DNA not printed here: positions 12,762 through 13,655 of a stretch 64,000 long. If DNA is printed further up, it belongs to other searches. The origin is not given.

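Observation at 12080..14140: Candidate C-terminal processing/sorting system: two paralogous secreted GG-CTERM-like small proteins + C39-like cysteine-peptidase lipoprotein + TPR lipoprotein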

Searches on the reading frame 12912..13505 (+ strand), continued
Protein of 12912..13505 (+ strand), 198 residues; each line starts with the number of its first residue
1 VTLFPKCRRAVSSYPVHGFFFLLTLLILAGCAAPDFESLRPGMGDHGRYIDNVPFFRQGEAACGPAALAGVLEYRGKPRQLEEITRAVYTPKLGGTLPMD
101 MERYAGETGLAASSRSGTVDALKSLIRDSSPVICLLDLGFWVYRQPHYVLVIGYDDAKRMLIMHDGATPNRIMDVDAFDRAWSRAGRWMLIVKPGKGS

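Call 21: search_solved_structures(query=A1, max_evalue=0.01, show_alignments=2)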
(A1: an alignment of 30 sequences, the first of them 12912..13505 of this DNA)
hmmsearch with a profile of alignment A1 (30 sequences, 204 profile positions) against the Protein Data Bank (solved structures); distinct sequences matched with E-value up to 0.01: 4.
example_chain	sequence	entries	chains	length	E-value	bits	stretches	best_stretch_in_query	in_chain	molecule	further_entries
3k8u_A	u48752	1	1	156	4.3e-06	29.3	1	64-188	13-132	Putative ABC transporter, ATP-binding protein ComA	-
5xe8_A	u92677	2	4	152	4.5e-06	29.2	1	65-188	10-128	Putative ABC transporter, ATP-binding protein ComA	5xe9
6mpz_A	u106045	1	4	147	0.00011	24.7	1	57-187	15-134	Double Glycine Motif Protease domain from AMS/PCAT Transporter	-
8z4h_A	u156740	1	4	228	0.0018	20.7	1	61-141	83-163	Endoisopeptidase PeiR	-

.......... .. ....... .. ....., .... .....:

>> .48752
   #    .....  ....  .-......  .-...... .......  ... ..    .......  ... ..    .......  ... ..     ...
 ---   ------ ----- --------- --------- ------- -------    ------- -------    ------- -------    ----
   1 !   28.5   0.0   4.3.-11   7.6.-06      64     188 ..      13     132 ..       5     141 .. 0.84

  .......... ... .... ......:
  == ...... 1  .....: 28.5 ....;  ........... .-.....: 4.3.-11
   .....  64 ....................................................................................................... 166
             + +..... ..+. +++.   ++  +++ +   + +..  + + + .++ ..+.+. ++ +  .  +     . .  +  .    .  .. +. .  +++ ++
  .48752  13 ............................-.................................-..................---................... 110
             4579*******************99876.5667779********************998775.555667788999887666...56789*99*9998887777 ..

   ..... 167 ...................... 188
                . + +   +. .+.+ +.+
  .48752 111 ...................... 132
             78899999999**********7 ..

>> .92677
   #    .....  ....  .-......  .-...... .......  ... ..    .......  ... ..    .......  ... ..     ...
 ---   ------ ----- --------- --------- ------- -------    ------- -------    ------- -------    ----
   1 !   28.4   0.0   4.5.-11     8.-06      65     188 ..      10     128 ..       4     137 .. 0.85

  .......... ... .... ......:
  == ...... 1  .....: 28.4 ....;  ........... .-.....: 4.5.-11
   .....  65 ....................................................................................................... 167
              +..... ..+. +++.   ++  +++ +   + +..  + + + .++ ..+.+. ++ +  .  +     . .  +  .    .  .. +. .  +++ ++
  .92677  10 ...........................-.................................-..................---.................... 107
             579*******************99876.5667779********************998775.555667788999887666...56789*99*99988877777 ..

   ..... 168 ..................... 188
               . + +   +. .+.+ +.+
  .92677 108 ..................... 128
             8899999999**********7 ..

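Call 22: fold_search(model_id=the predicted structure, library=pdb)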
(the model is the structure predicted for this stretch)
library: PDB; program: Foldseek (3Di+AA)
matches with E <= 10: 789; with E <= 0.001: 56
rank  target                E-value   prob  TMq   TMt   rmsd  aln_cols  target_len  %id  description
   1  8z4n_A                1.1e-08  1.00  0.58  0.51   3.6       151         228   20  Pseudomurein Endoisopeptidase PeiR-C90A (released 2025-04-23)
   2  8vp5_B                3.2e-08  1.00  0.59  0.18   3.2       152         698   19  Cryo-EM structure of the ABC transporter PCAT1 bound with ADP and Substrate (released 2024-10-30)
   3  8z4h_A                3.2e-08  1.00  0.62  0.54   3.0       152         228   20  Pseudomurein Endoisopeptidase PeiR (released 2025-04-23)
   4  3k8u                  8.8e-08  1.00  0.56  0.79   3.0       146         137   20  Crystal Structure of the Peptidase Domain of Streptococcus ComA, a Bi-functional ABC Transporter Involved in Quorum Sens (released 2010-02-23)
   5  6mpz_A                2.3e-07  1.00  0.61  0.83   2.5       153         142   25  Crystal structure of a double glycine motif protease from AMS/PCAT transporter in complex with the leader peptide (released 2019-02-06)
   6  8vp5_A                2.9e-07  1.00  0.58  0.17   3.6       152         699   19  Cryo-EM structure of the ABC transporter PCAT1 bound with ADP and Substrate (released 2024-10-30)
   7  7n87_MODEL_1_A        3.5e-07  1.00  0.58  0.75   2.5       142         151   20  Solution NMR structure of peptidase domain from Clostridium thermocellum PCAT1 (released 2021-12-29)
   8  3erv                  3.7e-07  1.00  0.66  0.65   3.1       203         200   18  Crystal structure of an putative C39-like peptidase from Bacillus anthracis (released 2008-10-14)
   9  6v9z_A                4.0e-07  1.00  0.60  0.18   2.6       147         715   19  Cryo-EM structure of PCAT1 bound to its CtA peptide substrate (released 2020-01-22)
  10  8vp6_A                4.5e-07  1.00  0.59  0.19   2.7       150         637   22  Cryo-EM structure of the ABC transporter PCAT1 bound with Mg_class_2 (released 2024-10-30)
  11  1y4h_A                4.8e-07  1.00  0.57  0.64   4.3       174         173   16  Wild type staphopain-staphostatin complex (released 2005-01-18)
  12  6mpz_D                5.1e-07  1.00  0.60  0.83   2.5       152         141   25  Crystal structure of a double glycine motif protease from AMS/PCAT transporter in complex with the leader peptide (released 2019-02-06)
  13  6mpz_B                5.1e-07  1.00  0.58  0.81   3.3       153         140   24  Crystal structure of a double glycine motif protease from AMS/PCAT transporter in complex with the leader peptide (released 2019-02-06)
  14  9azl_A                5.5e-07  1.00  0.59  0.17   2.8       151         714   19  Cryo-EM structure of the ABC transporter PCAT1 bound with MgADP class1 (released 2024-10-30)
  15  8vp9_A                9.7e-07  1.00  0.57  0.18   3.1       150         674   19  Cryo-EM structure of the cysteine-free ABC transporter PCAT1 bound with ADP and Substrate (released 2024-10-30)
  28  9l5u_B                2.1e-05  1.00  0.55  0.76   4.1       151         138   20  Papain-like cysteine protease toxin/immunity pair (released 2025-06-04)
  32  9l5u_A                3.8e-05  1.00  0.50  0.68   5.2       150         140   20  Papain-like cysteine protease toxin/immunity pair (released 2025-06-04)
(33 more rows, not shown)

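Call 57: search_protein_families(library=padloc, proteins=[window:12912-13505:+], max_evalue=0.01)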
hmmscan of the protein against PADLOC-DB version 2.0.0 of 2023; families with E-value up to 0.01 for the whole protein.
window:12912-13505:+ (198 aa): 0 families

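Call 63: search_protein_families(library=ncbifam, proteins=[L066:5959-6903:+, L071:5980-6912:+, L032:5956-7041:+, L057:1411-2619:+, L033:5965-6534:+, L078:5935-6489:+], max_evalue=0.00001)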
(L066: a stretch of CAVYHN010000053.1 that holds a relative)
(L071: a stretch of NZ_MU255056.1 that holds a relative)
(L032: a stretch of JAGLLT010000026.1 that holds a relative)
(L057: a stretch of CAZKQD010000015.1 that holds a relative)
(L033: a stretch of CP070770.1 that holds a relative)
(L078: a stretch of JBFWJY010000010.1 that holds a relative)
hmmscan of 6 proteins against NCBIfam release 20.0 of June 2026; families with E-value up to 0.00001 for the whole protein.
L066:5959-6903:+ (315 aa): 4 families
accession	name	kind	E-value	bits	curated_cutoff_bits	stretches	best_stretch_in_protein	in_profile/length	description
NF033920.0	C39_PA2778_fam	equivalog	3.6e-93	311.7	150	1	45-299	1-255/255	PA2778 family cysteine peptidase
TIGR02917.1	PEP_TPR_lipo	equivalog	6.5e-09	34.2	312.2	1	210-307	746-842/899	XrtA/PEP-CTERM system TPR-repeat protein PrsT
TIGR02521.1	type_IV_pilW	equivalog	1.4e-07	31.3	154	1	214-297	45-128/234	type IV pilus biogenesis/stability protein PilW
NF040959.1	MamA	equivalog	1.1e-06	28.3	200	1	208-302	79-173/204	magnetosome protein MamA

L071:5980-6912:+ (311 aa): 4 families
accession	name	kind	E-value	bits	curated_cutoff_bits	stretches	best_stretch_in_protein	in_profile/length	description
NF033920.0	C39_PA2778_fam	equivalog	7.8e-98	326.9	150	1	42-295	2-255/255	PA2778 family cysteine peptidase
TIGR02917.1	PEP_TPR_lipo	equivalog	6.5e-08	30.9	312.2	1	206-305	746-844/899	XrtA/PEP-CTERM system TPR-repeat protein PrsT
NF040959.1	MamA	equivalog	2.9e-06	26.9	200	1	201-300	76-175/204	magnetosome protein MamA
TIGR02521.1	type_IV_pilW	equivalog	7e-06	25.8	154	1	208-298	43-169/234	type IV pilus biogenesis/stability protein PilW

L032:5956-7041:+ (362 aa): 9 families
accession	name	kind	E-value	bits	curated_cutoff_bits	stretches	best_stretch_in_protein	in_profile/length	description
NF033920.0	C39_PA2778_fam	equivalog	9.1e-49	166.2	150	1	52-303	4-255/255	PA2778 family cysteine peptidase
TIGR02917.1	PEP_TPR_lipo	equivalog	2e-21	75.7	312.2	1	208-335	741-865/899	XrtA/PEP-CTERM system TPR-repeat protein PrsT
NF040959.1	MamA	equivalog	5.8e-14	52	200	1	201-337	69-203/204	magnetosome protein MamA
TIGR02521.1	type_IV_pilW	equivalog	2e-10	40.7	154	1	242-335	36-127/234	type IV pilus biogenesis/stability protein PilW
NF033758.1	gliding_GltE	equivalog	5.1e-08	32.3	225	1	208-338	125-253/411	adventurous gliding motility TPR repeat lipoprotein GltE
NF002725.1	PRK02603.1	equivalog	8.3e-08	32.4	143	0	251-326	49-125/173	photosystem I assembly protein Ycf3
TIGR02552.1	LcrH_SycD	equivalog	3e-07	30.2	104.8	0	204-268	53-117/136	SycD/LcrH family type III secretion system chaperone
NF033762.1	social_mot_Tgl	equivalog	2.3e-06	27.1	225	1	217-331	80-194/252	social motility TPR repeat lipoprotein Tgl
NF047371.1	FlcA_CTERM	equivalog_domain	6e-06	25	300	0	202-335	121-251/646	periplasmic flagellar collar protein FlcA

L057:1411-2619:+ (403 aa): 18 families
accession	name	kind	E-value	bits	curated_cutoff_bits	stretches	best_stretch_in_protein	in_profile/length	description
NF033920.0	C39_PA2778_fam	equivalog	1e-47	162.7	150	1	75-327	3-255/255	PA2778 family cysteine peptidase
TIGR02917.1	PEP_TPR_lipo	equivalog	2.2e-23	82.1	312.2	1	233-395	742-896/899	XrtA/PEP-CTERM system TPR-repeat protein PrsT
TIGR02521.1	type_IV_pilW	equivalog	1.5e-15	57.4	154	1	232-372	36-176/234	type IV pilus biogenesis/stability protein PilW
NF040959.1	MamA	equivalog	4.9e-14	52.3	200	1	227-395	38-198/204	magnetosome protein MamA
NF002725.1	PRK02603.1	equivalog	9.2e-14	51.8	143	1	209-330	19-154/173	photosystem I assembly protein Ycf3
NF033762.1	social_mot_Tgl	equivalog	3.5e-12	46.2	225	1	241-354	80-193/252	social motility TPR repeat lipoprotein Tgl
NF008756.0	PRK11788.1-4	equivalog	2.4e-09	36.7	474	1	191-326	143-279/389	lipopolysaccharide assembly protein LapB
NF033758.1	gliding_GltE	equivalog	4.6e-09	35.7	225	1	239-393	200-352/411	adventurous gliding motility TPR repeat lipoprotein GltE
NF047507.1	TPR_BatC_Lepto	exception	3.8e-08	33.1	175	0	264-303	99-138/214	TPR repeat-containing protein BatC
TIGR02552.1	LcrH_SycD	equivalog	3.8e-08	33.1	104.8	1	240-330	31-120/136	SycD/LcrH family type III secretion system chaperone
NF053520.1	HK_Porph_FimS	equivalog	6.2e-08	31.3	600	0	323-396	114-190/618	sensor histidine kinase FimS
NF008391.2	PRK11189.1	equivalog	1.1e-07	31.7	250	0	233-304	71-142/297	lipoprotein NlpI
NF008757.0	PRK11788.1-5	equivalog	2.3e-07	30.3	363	1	232-397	112-276/388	lipopolysaccharide assembly protein LapB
TIGR00990.1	3a0801s09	subfamily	3.1e-07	29.4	757.25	1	236-372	442-582/615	mitochondrial import receptor subunit TOM70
NF052312.1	T9SS_PorW_SprE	equivalog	5e-07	28.7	250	0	232-308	295-375/716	type IX secretion system periplasmic lipoprotein PorW/SprE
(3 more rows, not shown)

L033:5965-6534:+ (190 aa): 2 families
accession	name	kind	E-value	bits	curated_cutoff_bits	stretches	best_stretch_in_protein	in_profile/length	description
NF033920.0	C39_PA2778_fam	equivalog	1.1e-45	156.1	150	1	41-187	2-148/255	PA2778 family cysteine peptidase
TIGR03796.1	NHLM_micro_ABC1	equivalog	8.3e-06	24.3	853.3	1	53-173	12-119/710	NHLP family bacteriocin export ABC transporter peptidase/permease/ATPase subunit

L078:5935-6489:+ (185 aa): 1 family
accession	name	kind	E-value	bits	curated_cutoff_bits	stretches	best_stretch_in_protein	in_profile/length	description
NF033920.0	C39_PA2778_fam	equivalog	1.4e-19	70.5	150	1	45-183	4-143/255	PA2778 family cysteine peptidase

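Call 67: search_dna_similar(query=L066:5959-6903:+, collection=plasmids, mode=protein, max_evalue=1e-10, max_rows=12)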
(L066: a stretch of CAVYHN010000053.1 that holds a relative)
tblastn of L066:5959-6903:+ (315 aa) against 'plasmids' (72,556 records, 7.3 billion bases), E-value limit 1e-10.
Records with a match: 2; places in all: 2; records where one place covers at least 80% of the query: 0.
Best place of each record, by identity: <60% 2.
By first word of the organism name: Azoarcus 1; Eleftheria 1.
By predicted mobility (MOB-suite, as given by PLSDB): mobilizable 1; non-mobilizable 1.
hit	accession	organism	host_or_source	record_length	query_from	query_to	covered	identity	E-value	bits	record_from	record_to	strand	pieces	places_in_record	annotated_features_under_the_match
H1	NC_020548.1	Azoarcus sp. KH32C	-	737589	36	278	77%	41.2%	3e-52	191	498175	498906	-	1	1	PA2778 family cysteine peptidase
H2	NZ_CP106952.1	Eleftheria terrae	soil sample,soil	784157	24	257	74%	40.6%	6e-40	155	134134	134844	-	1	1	PA2778 family cysteine peptidase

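Call 68: get_annotated_region(hit=H1, flank=3000)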
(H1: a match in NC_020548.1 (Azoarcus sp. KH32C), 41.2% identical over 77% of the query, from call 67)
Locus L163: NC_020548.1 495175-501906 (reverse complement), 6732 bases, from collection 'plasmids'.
description: Azoarcus sp. KH32C plasmid pAZKH, complete sequence
organism: Azoarcus sp. KH32C (NCBI taxid 748247)
taxonomy: Bacteria; Pseudomonadota; Betaproteobacteria; Rhodocyclales; Zoogloeaceae; Azoarcus; Azoarcus sp. KH32C
host: -; source: -; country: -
typing (MOB-suite, as given by PLSDB): mobilizable; replicon rep_cluster_432; relaxase MOBP
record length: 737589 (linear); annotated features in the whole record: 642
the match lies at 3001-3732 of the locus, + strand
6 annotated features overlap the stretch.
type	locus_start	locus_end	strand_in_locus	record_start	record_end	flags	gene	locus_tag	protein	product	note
CDS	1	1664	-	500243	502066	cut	-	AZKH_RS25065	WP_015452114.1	EAL domain-containing protein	-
CDS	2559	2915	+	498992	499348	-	-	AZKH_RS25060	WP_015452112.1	PA2779 family protein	-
CDS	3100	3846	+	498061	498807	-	-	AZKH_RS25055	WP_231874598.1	PA2778 family cysteine peptidase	-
CDS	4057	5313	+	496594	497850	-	-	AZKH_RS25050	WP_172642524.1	putative Na+/H+ antiporter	-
CDS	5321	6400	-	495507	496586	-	-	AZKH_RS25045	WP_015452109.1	alpha/beta fold hydrolase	-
CDS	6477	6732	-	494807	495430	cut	-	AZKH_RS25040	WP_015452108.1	glutathione S-transferase family protein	-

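Call 69: get_annotated_region(hit=H2, flank=3000)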
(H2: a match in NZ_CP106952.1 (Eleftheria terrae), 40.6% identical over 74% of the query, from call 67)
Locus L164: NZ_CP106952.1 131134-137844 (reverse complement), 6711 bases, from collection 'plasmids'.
description: Eleftheria terrae strain P9846-PB plasmid unnamed1
organism: Eleftheria terrae (NCBI taxid 1597781)
taxonomy: Bacteria; Pseudomonadota; Betaproteobacteria; Burkholderiales; ; Eleftheria; Eleftheria terrae
host: -; source: soil sample,soil; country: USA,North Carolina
typing (MOB-suite, as given by PLSDB): non-mobilizable
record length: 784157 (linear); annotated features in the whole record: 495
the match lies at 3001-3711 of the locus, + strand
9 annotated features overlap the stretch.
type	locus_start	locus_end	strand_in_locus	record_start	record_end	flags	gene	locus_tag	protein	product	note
CDS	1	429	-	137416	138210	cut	-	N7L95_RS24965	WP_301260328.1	MBL fold metallo-hydrolase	-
CDS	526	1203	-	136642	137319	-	-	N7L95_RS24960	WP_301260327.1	ABC transporter ATP-binding protein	-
CDS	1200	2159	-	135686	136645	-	miaA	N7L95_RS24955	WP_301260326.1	tRNA (adenosine(37)-N6)-dimethylallyltransferase MiaA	GO:0006400 - tRNA modification [Evidence IEA]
CDS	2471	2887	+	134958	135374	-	-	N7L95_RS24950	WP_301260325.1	PA2779 family protein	-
CDS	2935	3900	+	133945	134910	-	-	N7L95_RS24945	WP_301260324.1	PA2778 family cysteine peptidase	-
CDS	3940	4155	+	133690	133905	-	-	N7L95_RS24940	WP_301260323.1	hypothetical protein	-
CDS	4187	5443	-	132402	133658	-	-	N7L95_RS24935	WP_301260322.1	pseudouridine synthase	-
CDS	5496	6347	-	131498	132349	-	-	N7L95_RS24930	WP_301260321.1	alpha/beta fold hydrolase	-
CDS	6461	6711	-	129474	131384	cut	mutL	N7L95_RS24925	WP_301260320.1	DNA mismatch repair endonuclease MutL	GO:0006298 - mismatch repair [Evidence IEA]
